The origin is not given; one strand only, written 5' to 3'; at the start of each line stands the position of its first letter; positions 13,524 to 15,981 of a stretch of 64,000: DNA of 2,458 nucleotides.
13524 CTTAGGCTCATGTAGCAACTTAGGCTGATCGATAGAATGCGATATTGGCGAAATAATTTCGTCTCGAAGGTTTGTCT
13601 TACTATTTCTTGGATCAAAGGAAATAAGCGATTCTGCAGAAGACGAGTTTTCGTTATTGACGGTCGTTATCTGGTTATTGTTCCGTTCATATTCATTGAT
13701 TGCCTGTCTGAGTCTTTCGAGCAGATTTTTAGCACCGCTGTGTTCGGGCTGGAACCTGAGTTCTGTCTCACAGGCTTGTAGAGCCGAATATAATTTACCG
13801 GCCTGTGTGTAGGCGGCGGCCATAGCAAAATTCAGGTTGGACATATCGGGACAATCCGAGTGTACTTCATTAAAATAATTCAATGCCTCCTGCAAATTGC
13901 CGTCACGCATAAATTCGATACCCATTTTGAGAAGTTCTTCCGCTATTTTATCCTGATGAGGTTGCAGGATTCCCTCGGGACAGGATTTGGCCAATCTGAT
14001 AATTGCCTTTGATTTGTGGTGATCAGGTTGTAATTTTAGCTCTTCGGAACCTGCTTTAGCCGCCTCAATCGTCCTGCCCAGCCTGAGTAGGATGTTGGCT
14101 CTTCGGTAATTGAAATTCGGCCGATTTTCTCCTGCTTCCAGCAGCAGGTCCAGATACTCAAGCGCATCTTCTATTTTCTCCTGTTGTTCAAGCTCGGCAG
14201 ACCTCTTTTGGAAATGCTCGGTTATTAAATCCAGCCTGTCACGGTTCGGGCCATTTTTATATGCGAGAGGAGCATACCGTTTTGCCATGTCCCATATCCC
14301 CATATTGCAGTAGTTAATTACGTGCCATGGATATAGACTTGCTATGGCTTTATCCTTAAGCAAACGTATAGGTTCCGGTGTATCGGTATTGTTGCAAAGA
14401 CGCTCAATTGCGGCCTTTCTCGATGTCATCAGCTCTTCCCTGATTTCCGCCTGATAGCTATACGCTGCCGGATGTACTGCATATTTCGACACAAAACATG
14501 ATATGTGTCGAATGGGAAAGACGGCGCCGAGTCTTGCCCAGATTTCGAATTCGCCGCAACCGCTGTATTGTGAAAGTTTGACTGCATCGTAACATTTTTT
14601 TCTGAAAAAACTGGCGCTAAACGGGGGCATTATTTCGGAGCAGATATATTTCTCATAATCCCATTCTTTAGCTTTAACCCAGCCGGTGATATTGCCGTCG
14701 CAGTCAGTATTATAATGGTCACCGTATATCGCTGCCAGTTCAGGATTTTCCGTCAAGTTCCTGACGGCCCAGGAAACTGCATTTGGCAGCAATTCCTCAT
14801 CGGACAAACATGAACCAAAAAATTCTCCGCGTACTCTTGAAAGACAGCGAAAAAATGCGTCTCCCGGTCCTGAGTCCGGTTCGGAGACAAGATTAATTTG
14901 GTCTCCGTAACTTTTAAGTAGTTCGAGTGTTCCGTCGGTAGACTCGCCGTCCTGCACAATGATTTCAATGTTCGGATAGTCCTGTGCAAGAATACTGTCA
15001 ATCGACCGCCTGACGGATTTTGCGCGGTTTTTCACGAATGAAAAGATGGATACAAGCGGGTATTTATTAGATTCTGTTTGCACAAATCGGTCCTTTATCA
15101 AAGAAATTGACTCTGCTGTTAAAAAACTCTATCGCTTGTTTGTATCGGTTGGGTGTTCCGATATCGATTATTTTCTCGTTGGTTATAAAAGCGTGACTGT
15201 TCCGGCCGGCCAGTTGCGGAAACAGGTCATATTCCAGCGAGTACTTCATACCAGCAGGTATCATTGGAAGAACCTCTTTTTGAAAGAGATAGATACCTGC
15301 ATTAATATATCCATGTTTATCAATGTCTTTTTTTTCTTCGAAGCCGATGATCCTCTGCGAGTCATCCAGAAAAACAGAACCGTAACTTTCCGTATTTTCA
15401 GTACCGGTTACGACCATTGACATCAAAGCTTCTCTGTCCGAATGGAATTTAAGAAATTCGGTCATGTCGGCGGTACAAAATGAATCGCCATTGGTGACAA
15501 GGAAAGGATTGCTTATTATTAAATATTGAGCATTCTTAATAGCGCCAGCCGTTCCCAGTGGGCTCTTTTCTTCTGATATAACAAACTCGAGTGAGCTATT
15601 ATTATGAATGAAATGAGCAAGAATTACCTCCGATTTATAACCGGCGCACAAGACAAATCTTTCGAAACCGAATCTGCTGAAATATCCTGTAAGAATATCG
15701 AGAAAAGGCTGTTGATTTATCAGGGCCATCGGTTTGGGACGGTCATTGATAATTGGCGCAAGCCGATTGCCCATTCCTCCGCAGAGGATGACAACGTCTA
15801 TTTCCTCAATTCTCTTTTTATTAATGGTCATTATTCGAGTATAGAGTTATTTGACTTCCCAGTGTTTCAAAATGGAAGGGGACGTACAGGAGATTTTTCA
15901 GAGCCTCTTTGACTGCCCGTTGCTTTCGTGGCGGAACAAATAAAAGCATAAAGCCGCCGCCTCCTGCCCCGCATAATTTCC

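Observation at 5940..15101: A single 3053-aa polyprotein combines six GT2-like modules, one GT9 module, two methyltransferase modules and four or more TPR blocks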

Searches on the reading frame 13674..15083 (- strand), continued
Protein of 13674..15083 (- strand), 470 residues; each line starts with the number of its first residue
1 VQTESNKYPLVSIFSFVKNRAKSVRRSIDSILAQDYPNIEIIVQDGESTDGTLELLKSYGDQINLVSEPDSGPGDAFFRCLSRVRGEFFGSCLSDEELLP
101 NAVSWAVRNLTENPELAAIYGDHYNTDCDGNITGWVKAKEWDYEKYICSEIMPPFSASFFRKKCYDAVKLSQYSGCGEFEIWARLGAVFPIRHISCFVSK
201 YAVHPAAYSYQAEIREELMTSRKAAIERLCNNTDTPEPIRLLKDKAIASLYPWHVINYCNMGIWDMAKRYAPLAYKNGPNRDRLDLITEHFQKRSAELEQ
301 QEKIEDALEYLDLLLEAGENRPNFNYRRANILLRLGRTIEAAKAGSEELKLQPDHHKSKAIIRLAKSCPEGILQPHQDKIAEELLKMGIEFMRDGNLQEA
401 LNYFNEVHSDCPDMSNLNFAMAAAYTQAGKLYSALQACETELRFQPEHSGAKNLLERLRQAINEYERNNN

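Call 33: find_related_loci(query=A1, collection=genome_contigs, flank=10000)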
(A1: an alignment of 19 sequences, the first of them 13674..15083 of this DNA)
Query A1 (470 aa) in genome_contigs; peptide patterns used: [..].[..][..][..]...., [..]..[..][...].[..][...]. (x = any residue, [..] = any of these).
599 stretches matched a pattern (row limit reached: there are more); 530 encode a relative of the query (tblastn E <= 1e-3); the best 80 are kept; 80 distinct loci.
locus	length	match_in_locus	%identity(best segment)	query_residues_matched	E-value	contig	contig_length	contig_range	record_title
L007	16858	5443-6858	62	1-470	0e+0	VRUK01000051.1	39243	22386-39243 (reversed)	MAG: Planctomycetota bacterium isolate MohnsGC08_bin89 NODE_54_length_39243_cov_58.776515, whole genome shotgun sequence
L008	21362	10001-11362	41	6-446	3e-103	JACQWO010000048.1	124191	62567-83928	MAG: Desulfobacterales bacterium isolate NC_groundwater_1491_Pr4_B-0.1um_43_5 SR1-18-B1_scaffold_172533, whole genome sh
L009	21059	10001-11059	43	2-353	1e-86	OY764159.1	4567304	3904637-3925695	MAG: Syntrophales bacterium isolate 28fc5764-0b9a-428c-a12f-8ca866e14e1d genome assembly, chromosome: 1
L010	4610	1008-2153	41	5-468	2e-85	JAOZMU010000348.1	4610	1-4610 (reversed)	MAG: Bacteroidales bacterium isolate GMC3.metabat2.81 GMC3_9546_length_4610_cov_14.311087, whole genome shotgun sequence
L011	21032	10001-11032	45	1-349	1e-84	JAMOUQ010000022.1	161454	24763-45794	MAG: Desulfobacteraceae bacterium isolate PIR-30_metabat1_scaf2bin.020 PIR-30_scaffold_23_c2, whole genome shotgun seque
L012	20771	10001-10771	38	8-262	5e-57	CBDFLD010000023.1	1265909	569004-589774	MAG: Acidobacteriota bacterium isolate 4fe7eda5-706a-47f2-b94d-dac62684705c genome assembly, contig: contig_23, whole ge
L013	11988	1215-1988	38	5-253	2e-50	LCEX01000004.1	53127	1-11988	MAG: Candidatus Gottesmanbacteria bacterium GW2011_GWC1_43_10 UV55_C0004, whole genome shotgun sequence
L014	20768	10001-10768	35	6-253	1e-42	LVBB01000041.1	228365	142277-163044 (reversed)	MAG: Phycisphaerales bacterium Planc_01 Planc_01_contig_1799, whole genome shotgun sequence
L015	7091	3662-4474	33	9-270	6e-42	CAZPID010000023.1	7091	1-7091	MAG TPA_asm: uncultured archaeon isolate binchicken_co202_12 genome assembly, contig: NODE_1339_length_7091_cov_21.72043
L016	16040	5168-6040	32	19-305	3e-34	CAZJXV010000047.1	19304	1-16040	MAG TPA_asm: uncultured Verrucomicrobiota bacterium isolate binchicken_co334_105 genome assembly, contig: NODE_4880_leng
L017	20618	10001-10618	35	2-204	7e-34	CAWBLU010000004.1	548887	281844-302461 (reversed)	MAG: uncultured Chloroflexia bacterium isolate MFD02416.bin.1.291 genome assembly, contig: contig_91724, whole genome sh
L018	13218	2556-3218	35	9-223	5e-33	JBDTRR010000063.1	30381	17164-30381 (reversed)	MAG: Acidobacteriota bacterium isolate cluster3_bin.251 NODE_4493_length_30381_cov_15.577425, whole genome shotgun seque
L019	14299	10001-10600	36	6-204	2e-31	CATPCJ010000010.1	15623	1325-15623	MAG: uncultured Bryobacteraceae bacterium isolate COA_Bin_11_1 genome assembly, contig: co_assembly_000000159863, whole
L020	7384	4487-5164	31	3-225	4e-31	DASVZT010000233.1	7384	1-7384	MAG TPA_asm: Candidatus Limnocylindrales bacterium isolate SMAG_U2635 k141_884574, whole genome shotgun sequence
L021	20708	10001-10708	35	4-230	6e-31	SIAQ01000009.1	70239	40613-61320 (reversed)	MAG: Gemmataceae bacterium isolate Baikal-deep-G178 BACOMB-C1315, whole genome shotgun sequence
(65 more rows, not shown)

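Call 57: predict_structure(alignment_id=A1)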
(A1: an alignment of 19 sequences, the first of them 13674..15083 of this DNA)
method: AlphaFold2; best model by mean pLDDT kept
length: 470 residues; sequences in the alignment: 19
mean_pLDDT: 80.5   pTM: 0.72
mean pLDDT of the five models: 80.5, 74.3, 67.0, 66.3, 65.0
residues with pLDDT >= 90: 171; 70-90: 186; 50-70: 107; < 50: 6
segments of 3 or more residues with pLDDT < 50: 1-5
pLDDT, mean of each block of 10 residues (from residue 1): 49 61 75 73 61 79 67 65 69 63 76 74 67 76 83 66 78 63 82 68 56 75 87 89 92 89 90 89 92 93 93 89 90 92 95 93 88 74 94 94 92 90 94 94 91 94 80
secondary structure, 60 per line:
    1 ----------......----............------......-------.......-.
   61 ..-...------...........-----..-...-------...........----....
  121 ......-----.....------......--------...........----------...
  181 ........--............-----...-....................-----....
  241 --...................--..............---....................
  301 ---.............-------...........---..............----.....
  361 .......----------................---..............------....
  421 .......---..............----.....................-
elements in order: E11-16 H21-32 E39-44 H52-58 E64-66 H73-83 E92-94 H102-112 E117-126 E132-136 H143-148 E157-161 H162-167 H178-188 E191-202 H212-231 H237-240 H243-261 H264-277 H281-300 H304-316 H324-334 H338-351 H356-367 H378-393 H397-410 H417-427 H431-444 H449-469

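Call 60: fold_search(model_id=the predicted structure, library=pdb)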
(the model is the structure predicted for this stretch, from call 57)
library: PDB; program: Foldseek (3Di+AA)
matches with E <= 10: 1659; with E <= 0.001: 183
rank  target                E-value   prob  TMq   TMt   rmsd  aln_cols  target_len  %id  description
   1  9omn_B                1.6e-09  1.00  0.38  0.61   7.9       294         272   21  WrtF fucosyltransferase - GDP-2-deoxy-2-fluoro-beta-L-fucose (released 2025-10-29)
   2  9oml_B                1.9e-09  1.00  0.39  0.61   7.8       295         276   20  WrtF fucosyltransferase - acetylated trisaccharide acceptor (released 2025-10-29)
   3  9omh_D                3.6e-09  1.00  0.38  0.61   9.7       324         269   20  WrtF fucosyltransferase - Apo (released 2025-10-29)
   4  9omh_C                4.4e-09  1.00  0.38  0.63   6.7       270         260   22  WrtF fucosyltransferase - Apo (released 2025-10-29)
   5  9omm_B                4.6e-09  1.00  0.38  0.61   8.9       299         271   20  WrtF fucosyltransferase - tetrasaccharide product (released 2025-10-29)
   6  9omn_A                5.5e-09  1.00  0.37  0.63   8.4       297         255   20  WrtF fucosyltransferase - GDP-2-deoxy-2-fluoro-beta-L-fucose (released 2025-10-29)
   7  9omh_A                7.3e-09  1.00  0.38  0.61   9.5       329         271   21  WrtF fucosyltransferase - Apo (released 2025-10-29)
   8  9omi_B                1.5e-08  1.00  0.37  0.64   8.4       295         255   20  WrtF fucosyltransferase - GDP (released 2025-10-29)
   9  9omh_B                1.5e-08  1.00  0.37  0.61   8.4       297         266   22  WrtF fucosyltransferase - Apo (released 2025-10-29)
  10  2z86_B                2.0e-08  1.00  0.39  0.31   4.0       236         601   19  Crystal structure of chondroitin polymerase from Escherichia coli strain K4 (K4CP) complexed with UDP-GlcUA and UDP (released 2008-09-16)
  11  9omm_A                2.1e-08  1.00  0.38  0.65   8.4       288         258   20  WrtF fucosyltransferase - tetrasaccharide product (released 2025-10-29)
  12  2z87_A                2.6e-08  1.00  0.40  0.32   3.7       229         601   21  Crystal structure of chondroitin polymerase from Escherichia coli strain K4 (K4CP) complexed with UDP-GalNAc and UDP (released 2008-09-16)
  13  9omj_B                2.6e-08  1.00  0.37  0.64   8.5       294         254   20  WrtF fucosyltransferase - GDP-beta-L-fucose (released 2025-10-29)
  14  2z86_A                2.8e-08  1.00  0.39  0.32   3.7       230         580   20  Crystal structure of chondroitin polymerase from Escherichia coli strain K4 (K4CP) complexed with UDP-GlcUA and UDP (released 2008-09-16)
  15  9omk_B                3.0e-08  1.00  0.38  0.65   8.4       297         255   21  WrtF fucosyltransferase - trisaccharide acceptor (released 2025-10-29)
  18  6p61_A                6.9e-08  1.00  0.35  0.79   3.3       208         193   21  Structure of a Glycosyltransferase from Leptospira borgpetersenii serovar Hardjo-bovis (strain JB197) (released 2019-07-10)
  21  6p61_C                1.5e-07  1.00  0.34  0.79   3.4       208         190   22  Structure of a Glycosyltransferase from Leptospira borgpetersenii serovar Hardjo-bovis (strain JB197) (released 2019-07-10)
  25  6p61_B                3.0e-07  1.00  0.35  0.79   3.4       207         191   21  Structure of a Glycosyltransferase from Leptospira borgpetersenii serovar Hardjo-bovis (strain JB197) (released 2019-07-10)
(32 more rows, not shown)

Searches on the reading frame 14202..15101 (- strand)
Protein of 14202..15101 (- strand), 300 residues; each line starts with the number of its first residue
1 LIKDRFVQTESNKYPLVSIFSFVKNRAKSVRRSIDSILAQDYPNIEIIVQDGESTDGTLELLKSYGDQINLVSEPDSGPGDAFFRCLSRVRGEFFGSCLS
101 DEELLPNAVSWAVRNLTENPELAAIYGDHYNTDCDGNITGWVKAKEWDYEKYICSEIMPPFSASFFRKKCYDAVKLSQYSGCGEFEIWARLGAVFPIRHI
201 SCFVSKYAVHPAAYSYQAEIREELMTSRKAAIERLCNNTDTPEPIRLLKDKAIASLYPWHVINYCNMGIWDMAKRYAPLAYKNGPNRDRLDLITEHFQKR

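Call 4: search_protein_families(library=pfam, proteins=[window:14202-15101:-], max_evalue=0.01)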
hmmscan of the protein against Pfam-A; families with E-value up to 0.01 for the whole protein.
window:14202-15101:- (300 aa): 2 families
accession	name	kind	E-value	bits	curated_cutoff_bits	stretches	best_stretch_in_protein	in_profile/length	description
PF00535.33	Glycos_transf_2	-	3e-17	63.5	23.3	1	19-133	2-119/168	Glycosyl transferase family 2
PF03071.21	GNT-I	-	0.0092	15.3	25.4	0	8-77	86-157/434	GNT-I family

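Call 24: search_solved_structures(query=window:14202-15083:-, max_evalue=0.01)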
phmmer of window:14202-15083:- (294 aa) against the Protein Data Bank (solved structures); distinct sequences matched with E-value up to 0.01: 15.
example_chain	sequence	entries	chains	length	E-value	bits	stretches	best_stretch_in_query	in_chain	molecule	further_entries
2z87_A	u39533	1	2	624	3.8e-14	55.9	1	6-204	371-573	Chondroitin synthase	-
2z86_A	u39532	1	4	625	3.8e-14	55.8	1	6-204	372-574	Chondroitin synthase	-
9omm_A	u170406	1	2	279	1.4e-10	44.1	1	20-118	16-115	Glycosyltransferase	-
9omh_A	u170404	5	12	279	1.4e-10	44.1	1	20-118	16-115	Glycosyltransferase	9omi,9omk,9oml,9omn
9omj_A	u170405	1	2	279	1.5e-10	44.1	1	20-118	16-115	Glycosyltransferase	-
6p61_A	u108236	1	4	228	2.7e-06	30.1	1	6-127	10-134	Glycosyltransferase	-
8vh7_A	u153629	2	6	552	4.8e-06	29.3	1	6-59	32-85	Heparosan synthase B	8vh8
8viw_A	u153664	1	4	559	4.9e-06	29.2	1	6-59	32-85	Heparosan synthase B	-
5hea_A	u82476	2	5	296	5.7e-05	25.7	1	10-133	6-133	Putative glycosyltransferase (GalT1)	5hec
5tze_C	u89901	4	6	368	0.00021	23.9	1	18-97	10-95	Glycosyl transferase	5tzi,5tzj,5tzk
1h7l_A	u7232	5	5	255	0.00031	23.3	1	9-122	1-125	SPORE COAT POLYSACCHARIDE BIOSYNTHESIS PROTEIN SPSA | PROTEIN (SPORE COAT POLYSACCHARIDE BIOSYNTHESIS PROTEIN SPSA)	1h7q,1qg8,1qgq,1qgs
5tz8_A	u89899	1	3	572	0.00043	22.9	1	18-97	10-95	Glycosyl transferase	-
3bcv_A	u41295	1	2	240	0.00094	21.7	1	9-110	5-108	Putative glycosyltransferase protein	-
6yv7_B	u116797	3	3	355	0.0052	19.3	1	9-89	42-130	Glycosyl transferase, family 2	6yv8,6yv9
6yv7_A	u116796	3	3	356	0.0053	19.3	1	9-89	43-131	Glycosyl transferase, family 2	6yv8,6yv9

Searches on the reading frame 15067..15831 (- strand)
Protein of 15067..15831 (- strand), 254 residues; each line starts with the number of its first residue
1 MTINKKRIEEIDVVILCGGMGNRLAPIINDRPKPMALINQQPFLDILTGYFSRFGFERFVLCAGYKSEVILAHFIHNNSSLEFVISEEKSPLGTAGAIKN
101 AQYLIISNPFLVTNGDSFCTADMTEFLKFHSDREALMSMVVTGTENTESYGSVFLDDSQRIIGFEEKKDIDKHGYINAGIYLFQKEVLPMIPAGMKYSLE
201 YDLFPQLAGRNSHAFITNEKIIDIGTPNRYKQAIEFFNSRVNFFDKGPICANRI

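Call 16: search_protein_families(library=pfam, proteins=[window:15067-15831:-], max_evalue=0.001)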
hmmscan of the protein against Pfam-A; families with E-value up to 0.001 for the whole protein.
window:15067-15831:- (254 aa): 2 families
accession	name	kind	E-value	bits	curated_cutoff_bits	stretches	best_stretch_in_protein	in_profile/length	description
PF00483.29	NTP_transferase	-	2.7e-33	116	21.2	1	14-237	3-242/245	Nucleotidyl transferase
PF12804.13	NTP_transf_3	-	8.8e-06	26.4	27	1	13-130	1-110/160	MobA-like NTP transferase domain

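Call 39: search_protein_families(library=ncbifam, proteins=[window:15067-15831:-], max_evalue=0.0001)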
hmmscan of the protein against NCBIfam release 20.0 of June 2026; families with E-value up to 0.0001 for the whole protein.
window:15067-15831:- (254 aa): 25 families
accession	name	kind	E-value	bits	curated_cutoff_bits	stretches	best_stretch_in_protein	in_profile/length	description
NF049965.1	GlMnHpPGnyltfHddC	equivalog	5e-44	150.6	300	1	13-234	3-218/221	D-glycero-D-manno-heptose 1-phosphate guanosyltransferase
NF052502.1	man1P_GTase_Rv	exception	2.9e-42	144.8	440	1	12-232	2-225/352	mannose-1-phosphate guanylyltransferase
TIGR03992.1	Arch_glmU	subfamily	1.2e-30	106.7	292.1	1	12-208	2-194/393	bifunctional sugar-1-phosphate nucleotidylyltransferase/acetyltransferase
TIGR02623.1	G1P_cyt_trans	equivalog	8e-23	81.2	300.25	2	12-76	2-66/255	glucose-1-phosphate cytidylyltransferase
NF041313.1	UDPGP_AglF_Halo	equivalog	7.3e-21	74.7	400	1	12-188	2-179/234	UTP--glucose-1-phosphate uridylyltransferase AglF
NF045761.1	NAMPUrTaseMurU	equivalog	2.3e-19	70.2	250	1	13-233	3-223/226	N-acetylmuramate alpha-1-phosphate uridylyltransferase MurU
NF041173.1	Sug_nt_acttase_Thmprot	equivalog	3.2e-17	62.6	600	1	12-192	2-177/405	bifunctional sugar-1-phosphate nucleotidylyltransferase/acetyltransferase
TIGR01208.1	rmlA_long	equivalog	3.9e-15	55.6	320.25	1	14-191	3-182/353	glucose-1-phosphate thymidylyltransferase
TIGR01173.1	glmU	equivalog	5.2e-14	51.9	366.85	1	12-189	2-178/452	bifunctional UDP-N-acetylglucosamine diphosphorylase/glucosamine-1-phosphate N-acetyltransferase GlmU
NF045697.1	MurNAcPUrMurU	equivalog_domain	1.6e-13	50.6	370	1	15-194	2-186/229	N-acetylmuramate alpha-1-phosphate uridylyltransferase MurU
NF010940.0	PRK14360.1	equivalog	4.1e-13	48.7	602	1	11-189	2-182/452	bifunctional UDP-N-acetylglucosamine diphosphorylase/glucosamine-1-phosphate N-acetyltransferase GlmU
TIGR02091.1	glgC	equivalog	4.5e-13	49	424.9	1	13-189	3-204/364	glucose-1-phosphate adenylyltransferase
NF010935.0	PRK14355.1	equivalog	8e-13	47.8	718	1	9-188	2-183/459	bifunctional UDP-N-acetylglucosamine diphosphorylase/glucosamine-1-phosphate N-acetyltransferase GlmU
NF010934.1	PRK14354.1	equivalog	2.6e-11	42.7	450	1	13-188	2-177/447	bifunctional UDP-N-acetylglucosamine diphosphorylase/glucosamine-1-phosphate N-acetyltransferase GlmU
NF010939.0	PRK14359.1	equivalog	5.6e-11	41.7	592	1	10-189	2-176/430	bifunctional UDP-N-acetylglucosamine diphosphorylase/glucosamine-1-phosphate N-acetyltransferase GlmU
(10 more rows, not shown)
